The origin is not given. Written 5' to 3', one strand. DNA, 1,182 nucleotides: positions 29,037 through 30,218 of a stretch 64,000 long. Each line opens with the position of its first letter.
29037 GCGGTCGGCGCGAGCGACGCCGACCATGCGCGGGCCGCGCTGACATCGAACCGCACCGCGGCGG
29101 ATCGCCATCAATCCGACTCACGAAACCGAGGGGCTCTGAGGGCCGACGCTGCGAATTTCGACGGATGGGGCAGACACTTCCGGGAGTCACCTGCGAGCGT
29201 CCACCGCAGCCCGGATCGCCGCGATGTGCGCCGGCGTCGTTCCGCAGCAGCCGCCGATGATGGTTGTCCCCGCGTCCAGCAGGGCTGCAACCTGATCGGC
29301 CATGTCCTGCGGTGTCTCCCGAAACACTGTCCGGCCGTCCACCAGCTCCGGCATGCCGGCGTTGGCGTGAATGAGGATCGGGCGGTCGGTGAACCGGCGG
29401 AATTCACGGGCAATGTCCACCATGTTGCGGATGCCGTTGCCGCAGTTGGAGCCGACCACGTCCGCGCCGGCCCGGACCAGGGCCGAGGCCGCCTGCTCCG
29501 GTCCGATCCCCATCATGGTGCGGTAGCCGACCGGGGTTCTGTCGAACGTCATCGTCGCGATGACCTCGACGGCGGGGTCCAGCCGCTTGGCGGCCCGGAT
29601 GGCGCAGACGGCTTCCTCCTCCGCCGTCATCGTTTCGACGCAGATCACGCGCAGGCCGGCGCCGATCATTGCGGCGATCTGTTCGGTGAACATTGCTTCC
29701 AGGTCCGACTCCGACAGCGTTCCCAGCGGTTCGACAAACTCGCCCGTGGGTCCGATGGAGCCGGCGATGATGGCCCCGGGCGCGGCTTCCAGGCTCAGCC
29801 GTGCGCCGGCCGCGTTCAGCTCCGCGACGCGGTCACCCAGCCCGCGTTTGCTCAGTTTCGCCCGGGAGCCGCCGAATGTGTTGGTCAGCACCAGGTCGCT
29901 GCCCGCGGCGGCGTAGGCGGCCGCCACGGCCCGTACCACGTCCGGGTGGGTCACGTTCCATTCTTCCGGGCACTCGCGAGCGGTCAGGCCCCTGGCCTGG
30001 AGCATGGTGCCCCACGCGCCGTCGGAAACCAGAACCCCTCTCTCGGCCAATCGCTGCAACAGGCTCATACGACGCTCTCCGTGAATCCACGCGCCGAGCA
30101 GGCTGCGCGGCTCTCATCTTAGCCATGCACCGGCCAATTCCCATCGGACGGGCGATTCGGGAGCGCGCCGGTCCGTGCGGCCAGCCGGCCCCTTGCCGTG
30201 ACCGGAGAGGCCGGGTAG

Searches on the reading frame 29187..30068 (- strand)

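Call 102: search_protein_families(library=pfam, proteins=[window:29187-30068:-], max_evalue=0.00001)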
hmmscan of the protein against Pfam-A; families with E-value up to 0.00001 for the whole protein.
window:29187-30068:- (293 aa): 1 family
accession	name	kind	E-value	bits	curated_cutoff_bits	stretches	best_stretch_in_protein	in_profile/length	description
PF02574.22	S-methyl_trans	-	7.1e-66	223.4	22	1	13-289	1-283/283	Homocysteine S-methyltransferase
